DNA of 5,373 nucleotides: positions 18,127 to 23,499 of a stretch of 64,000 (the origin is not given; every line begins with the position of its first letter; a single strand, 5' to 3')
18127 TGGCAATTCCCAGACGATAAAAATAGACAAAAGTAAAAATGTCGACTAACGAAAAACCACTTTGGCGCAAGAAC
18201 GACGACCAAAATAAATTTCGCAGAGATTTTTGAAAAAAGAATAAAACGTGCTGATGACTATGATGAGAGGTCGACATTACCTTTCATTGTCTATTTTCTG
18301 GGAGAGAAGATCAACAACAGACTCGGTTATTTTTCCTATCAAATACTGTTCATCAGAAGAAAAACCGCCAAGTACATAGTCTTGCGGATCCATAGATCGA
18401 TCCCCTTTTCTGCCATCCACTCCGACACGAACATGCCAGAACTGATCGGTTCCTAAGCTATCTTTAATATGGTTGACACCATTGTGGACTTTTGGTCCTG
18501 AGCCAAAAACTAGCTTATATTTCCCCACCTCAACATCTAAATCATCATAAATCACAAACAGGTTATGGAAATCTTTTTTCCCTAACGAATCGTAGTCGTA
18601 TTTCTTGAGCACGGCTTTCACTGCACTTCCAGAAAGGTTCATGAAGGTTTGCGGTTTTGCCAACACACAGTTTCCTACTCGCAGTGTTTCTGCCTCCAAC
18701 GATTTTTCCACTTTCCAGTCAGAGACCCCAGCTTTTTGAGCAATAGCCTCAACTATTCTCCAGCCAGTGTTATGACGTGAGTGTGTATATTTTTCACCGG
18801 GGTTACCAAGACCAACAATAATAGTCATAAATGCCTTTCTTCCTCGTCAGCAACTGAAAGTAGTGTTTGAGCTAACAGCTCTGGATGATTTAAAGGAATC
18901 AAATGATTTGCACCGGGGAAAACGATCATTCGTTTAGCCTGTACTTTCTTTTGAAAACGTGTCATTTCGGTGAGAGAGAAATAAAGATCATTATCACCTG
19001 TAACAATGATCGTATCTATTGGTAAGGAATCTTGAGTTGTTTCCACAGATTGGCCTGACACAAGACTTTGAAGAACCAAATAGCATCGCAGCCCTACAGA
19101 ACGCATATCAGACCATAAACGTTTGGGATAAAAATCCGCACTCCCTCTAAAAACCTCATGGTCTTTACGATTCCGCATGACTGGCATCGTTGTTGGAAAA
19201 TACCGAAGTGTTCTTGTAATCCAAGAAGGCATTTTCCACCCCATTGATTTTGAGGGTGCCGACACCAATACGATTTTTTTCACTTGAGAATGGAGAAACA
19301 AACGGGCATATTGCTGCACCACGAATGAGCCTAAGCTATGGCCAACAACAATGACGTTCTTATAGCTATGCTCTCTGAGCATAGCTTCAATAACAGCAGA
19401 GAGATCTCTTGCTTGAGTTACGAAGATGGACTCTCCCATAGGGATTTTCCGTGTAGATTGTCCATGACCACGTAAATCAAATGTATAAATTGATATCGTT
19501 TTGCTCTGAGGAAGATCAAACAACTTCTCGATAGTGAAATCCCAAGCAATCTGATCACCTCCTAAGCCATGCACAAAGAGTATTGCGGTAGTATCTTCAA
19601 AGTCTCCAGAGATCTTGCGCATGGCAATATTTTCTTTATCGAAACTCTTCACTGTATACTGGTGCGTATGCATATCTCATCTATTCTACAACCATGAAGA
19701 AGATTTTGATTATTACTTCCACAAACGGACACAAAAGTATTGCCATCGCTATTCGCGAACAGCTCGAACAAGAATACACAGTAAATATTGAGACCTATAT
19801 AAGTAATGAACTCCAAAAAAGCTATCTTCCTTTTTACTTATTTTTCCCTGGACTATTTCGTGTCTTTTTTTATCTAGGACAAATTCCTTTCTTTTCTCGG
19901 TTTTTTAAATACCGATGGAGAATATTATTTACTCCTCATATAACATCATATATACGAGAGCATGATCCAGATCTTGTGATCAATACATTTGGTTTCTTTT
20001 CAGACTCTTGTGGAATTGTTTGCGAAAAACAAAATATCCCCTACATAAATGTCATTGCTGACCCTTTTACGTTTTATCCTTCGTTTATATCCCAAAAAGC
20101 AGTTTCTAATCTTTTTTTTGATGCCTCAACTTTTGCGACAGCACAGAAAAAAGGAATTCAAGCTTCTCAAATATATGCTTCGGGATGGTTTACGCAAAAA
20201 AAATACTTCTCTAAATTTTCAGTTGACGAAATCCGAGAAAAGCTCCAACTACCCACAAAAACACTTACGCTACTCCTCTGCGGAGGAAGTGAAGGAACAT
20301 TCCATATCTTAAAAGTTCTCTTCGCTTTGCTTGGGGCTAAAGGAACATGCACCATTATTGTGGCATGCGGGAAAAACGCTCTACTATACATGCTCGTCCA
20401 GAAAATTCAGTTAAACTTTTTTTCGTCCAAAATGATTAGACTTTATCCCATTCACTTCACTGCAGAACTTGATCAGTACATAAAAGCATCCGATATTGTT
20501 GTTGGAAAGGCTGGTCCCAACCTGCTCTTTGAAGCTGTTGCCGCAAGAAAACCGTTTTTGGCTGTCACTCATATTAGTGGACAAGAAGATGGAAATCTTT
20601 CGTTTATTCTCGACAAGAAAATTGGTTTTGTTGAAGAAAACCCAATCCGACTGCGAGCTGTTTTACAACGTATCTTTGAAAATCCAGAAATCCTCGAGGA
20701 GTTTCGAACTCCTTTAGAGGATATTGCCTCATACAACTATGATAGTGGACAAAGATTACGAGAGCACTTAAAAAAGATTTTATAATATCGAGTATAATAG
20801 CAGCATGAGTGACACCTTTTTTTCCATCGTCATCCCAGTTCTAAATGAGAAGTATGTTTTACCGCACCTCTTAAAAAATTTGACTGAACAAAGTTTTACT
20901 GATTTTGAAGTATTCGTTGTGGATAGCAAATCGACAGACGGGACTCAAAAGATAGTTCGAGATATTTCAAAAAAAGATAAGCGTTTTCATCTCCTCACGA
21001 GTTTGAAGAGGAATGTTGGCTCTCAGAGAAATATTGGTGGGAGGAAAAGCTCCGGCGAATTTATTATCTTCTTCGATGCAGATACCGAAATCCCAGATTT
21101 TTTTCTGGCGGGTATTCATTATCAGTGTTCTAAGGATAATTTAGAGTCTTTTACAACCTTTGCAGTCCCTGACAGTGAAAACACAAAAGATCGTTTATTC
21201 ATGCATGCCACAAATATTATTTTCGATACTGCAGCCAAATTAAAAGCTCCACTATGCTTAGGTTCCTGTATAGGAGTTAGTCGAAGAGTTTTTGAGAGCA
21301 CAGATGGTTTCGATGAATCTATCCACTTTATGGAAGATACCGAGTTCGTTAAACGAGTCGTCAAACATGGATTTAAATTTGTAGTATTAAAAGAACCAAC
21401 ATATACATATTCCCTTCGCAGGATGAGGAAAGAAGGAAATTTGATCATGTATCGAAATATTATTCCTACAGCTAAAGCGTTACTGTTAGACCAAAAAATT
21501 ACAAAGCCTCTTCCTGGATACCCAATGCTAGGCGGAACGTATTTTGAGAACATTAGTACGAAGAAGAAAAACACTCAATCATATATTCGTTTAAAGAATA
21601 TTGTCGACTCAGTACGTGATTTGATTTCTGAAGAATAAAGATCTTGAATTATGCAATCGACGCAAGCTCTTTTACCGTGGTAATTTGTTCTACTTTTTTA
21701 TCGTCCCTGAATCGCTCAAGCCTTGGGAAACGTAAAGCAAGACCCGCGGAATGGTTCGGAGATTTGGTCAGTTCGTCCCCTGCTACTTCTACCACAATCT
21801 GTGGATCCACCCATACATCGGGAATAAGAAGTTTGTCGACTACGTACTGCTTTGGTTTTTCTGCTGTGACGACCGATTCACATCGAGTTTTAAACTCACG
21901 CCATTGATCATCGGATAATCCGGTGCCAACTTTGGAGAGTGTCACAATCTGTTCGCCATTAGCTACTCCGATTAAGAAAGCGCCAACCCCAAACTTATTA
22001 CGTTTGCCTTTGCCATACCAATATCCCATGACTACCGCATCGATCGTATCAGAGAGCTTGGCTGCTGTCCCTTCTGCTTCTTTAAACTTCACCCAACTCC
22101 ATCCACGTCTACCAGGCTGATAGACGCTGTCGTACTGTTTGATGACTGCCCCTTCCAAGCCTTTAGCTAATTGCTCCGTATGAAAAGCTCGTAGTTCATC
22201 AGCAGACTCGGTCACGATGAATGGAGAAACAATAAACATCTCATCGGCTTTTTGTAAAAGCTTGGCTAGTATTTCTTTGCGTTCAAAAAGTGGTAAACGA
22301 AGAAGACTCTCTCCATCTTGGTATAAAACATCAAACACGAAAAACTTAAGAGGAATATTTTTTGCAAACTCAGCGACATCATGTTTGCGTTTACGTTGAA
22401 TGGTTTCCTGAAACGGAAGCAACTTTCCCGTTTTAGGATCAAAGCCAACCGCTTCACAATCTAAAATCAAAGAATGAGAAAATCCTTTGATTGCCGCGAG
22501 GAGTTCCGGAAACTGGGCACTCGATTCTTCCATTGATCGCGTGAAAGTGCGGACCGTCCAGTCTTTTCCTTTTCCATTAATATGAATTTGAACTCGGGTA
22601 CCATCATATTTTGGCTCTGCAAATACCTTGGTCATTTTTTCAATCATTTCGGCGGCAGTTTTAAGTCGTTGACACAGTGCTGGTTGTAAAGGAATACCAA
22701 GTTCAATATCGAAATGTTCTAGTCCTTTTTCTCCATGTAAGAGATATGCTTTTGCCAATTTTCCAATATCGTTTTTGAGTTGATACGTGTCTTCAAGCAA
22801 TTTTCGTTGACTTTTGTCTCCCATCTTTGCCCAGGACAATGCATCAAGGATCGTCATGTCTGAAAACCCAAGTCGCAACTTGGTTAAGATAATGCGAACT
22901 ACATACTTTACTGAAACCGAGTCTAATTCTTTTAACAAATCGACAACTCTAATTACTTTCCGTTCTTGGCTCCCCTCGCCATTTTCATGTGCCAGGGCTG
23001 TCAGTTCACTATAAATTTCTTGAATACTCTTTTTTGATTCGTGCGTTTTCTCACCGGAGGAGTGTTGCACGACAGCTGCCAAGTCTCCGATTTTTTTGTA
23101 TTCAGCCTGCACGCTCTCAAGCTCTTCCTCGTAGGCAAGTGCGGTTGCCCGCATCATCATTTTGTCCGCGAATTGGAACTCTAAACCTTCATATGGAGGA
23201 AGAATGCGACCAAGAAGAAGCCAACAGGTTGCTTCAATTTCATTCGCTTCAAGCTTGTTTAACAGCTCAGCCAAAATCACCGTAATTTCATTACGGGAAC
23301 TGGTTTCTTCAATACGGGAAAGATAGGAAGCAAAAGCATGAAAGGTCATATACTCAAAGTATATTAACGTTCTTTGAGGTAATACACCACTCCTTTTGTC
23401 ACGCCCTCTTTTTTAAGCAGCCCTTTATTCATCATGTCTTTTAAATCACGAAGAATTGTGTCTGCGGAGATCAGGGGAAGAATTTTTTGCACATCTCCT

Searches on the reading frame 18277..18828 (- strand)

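Call 58: search_protein_families(library=pfam, proteins=[window:18277-18828:-], max_evalue=0.001)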
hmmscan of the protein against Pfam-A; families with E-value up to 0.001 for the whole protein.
window:18277-18828:- (183 aa): 1 family
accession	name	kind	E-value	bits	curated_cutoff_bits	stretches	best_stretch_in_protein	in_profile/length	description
PF01195.25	Pept_tRNA_hydro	-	1.1e-46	159.5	27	1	3-178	1-170/183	Peptidyl-tRNA hydrolase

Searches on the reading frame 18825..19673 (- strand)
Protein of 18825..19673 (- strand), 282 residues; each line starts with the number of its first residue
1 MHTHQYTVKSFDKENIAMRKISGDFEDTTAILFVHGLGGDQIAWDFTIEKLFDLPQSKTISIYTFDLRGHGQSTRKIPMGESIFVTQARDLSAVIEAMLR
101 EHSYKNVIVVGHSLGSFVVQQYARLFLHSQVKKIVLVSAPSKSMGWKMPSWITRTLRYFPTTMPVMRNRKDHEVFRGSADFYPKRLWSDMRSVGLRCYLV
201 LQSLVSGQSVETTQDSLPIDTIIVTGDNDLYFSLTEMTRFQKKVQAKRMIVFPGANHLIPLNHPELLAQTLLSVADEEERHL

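Call 58: search_protein_families(library=pfam, proteins=[window:18825-19673:-], max_evalue=0.001)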
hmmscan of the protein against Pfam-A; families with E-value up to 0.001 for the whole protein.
window:18825-19673:- (282 aa): 8 families
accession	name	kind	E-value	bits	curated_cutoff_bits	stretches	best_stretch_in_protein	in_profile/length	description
PF00561.26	Abhydrolase_1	-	1.7e-24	87.3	25.8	1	30-264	2-245/245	alpha/beta hydrolase fold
PF12697.13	Abhydrolase_6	-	8.4e-23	82.6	26.3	1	31-269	1-216/217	Alpha/beta hydrolase family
PF12146.15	Hydrolase_4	-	7.6e-19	68.4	27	1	30-259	6-234/239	Serine aminopeptidase, S33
PF06821.19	Ser_hydrolase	-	4e-08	33.8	22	1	102-144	52-95/172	Serine hydrolase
PF03096.20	Ndr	-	1.5e-07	30.8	23.3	1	21-236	15-237/283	Ndr family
PF10230.15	LIDHydrolase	-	4.7e-05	23.7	27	1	59-137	32-116/262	Lipid-droplet associated hydrolase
PF06028.17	DUF915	-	0.00012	21.9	22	0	85-124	83-122/255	Alpha/beta hydrolase of unknown function (DUF915)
PF07819.20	PGAP1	-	0.00021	21.5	24.3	0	98-143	82-131/233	PGAP1-like alpha/beta domain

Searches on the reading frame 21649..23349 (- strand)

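Call 74: search_protein_families(library=pfam, proteins=[window:21649-23349:-], max_evalue=0.001)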
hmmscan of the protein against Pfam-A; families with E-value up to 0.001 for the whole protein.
window:21649-23349:- (566 aa): 4 families
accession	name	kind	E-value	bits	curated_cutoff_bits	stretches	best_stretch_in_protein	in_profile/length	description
PF01068.26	DNA_ligase_A_M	-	3.3e-52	177.6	26.2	1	223-423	1-204/204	ATP dependent DNA ligase domain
PF04675.19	DNA_ligase_A_N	-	2.2e-34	119.6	24.6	1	3-172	2-174/174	DNA ligase N terminus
PF04679.21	DNA_ligase_A_C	-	2e-19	70.2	27.5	1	454-551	4-94/94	ATP dependent DNA ligase C terminal region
PF09414.15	RNA_ligase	-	4.1e-07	30.7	27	1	241-414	2-162/171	RNA ligase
